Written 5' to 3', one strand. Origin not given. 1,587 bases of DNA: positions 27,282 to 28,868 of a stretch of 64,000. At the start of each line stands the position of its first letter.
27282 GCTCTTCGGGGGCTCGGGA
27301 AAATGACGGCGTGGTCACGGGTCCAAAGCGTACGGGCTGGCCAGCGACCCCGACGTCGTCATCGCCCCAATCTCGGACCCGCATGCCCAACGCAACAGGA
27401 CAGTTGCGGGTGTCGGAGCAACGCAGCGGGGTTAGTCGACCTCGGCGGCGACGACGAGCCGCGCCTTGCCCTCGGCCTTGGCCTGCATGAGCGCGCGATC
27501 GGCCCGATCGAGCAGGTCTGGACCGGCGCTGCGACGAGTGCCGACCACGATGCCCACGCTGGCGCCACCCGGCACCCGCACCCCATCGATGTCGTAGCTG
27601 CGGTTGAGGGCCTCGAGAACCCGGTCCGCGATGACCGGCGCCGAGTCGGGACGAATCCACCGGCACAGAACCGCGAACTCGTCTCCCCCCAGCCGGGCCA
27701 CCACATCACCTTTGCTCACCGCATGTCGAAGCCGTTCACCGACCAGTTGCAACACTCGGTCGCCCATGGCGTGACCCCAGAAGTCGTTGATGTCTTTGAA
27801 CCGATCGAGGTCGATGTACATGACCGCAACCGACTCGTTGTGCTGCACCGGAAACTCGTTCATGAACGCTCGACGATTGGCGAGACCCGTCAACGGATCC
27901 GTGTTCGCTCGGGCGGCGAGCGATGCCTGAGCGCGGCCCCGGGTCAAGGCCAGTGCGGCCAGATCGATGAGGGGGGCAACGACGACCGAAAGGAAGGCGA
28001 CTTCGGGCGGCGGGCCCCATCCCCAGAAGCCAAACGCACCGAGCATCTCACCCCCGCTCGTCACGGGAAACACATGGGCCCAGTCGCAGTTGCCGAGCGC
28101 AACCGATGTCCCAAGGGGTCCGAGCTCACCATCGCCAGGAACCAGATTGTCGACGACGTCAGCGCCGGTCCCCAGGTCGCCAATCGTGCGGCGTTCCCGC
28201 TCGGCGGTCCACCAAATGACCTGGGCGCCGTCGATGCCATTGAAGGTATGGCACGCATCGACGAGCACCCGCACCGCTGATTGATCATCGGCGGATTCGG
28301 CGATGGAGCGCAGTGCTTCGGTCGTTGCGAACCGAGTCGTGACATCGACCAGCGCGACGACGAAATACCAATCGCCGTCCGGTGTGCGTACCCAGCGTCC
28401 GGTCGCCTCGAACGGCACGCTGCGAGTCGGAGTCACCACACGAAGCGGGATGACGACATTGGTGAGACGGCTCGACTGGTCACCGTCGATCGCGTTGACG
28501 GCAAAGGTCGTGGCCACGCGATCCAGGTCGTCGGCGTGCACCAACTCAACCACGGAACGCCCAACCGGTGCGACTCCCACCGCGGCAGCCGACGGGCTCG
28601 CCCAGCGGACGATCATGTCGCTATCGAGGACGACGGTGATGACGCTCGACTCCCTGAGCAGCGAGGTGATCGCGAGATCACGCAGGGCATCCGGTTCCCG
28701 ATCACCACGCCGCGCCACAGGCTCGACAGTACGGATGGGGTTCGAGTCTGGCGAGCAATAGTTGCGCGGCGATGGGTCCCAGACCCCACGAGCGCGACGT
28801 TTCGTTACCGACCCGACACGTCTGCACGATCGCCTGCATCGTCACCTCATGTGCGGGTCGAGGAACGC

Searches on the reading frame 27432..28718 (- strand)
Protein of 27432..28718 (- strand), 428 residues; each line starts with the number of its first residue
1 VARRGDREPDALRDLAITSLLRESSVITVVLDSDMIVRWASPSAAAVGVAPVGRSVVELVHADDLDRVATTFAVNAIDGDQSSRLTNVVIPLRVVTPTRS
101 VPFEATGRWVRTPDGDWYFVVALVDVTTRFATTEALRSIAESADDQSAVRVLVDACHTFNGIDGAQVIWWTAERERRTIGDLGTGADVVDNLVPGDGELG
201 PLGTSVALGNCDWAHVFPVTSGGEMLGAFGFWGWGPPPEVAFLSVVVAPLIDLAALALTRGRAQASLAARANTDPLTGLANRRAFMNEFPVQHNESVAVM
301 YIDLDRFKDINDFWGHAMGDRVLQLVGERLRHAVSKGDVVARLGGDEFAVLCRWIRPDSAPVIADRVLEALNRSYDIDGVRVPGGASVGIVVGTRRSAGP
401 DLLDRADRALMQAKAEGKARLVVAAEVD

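Call 19: search_protein_families(library=pfam, proteins=[window:27432-28718:-], max_evalue=0.001)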
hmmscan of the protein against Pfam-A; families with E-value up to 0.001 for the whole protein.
window:27432-28718:- (428 aa): 1 family
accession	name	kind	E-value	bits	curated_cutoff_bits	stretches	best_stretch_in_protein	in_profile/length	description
PF00990.26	GGDEF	-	2.8e-37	128.4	23.8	1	271-419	1-160/161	Diguanylate cyclase, GGDEF domain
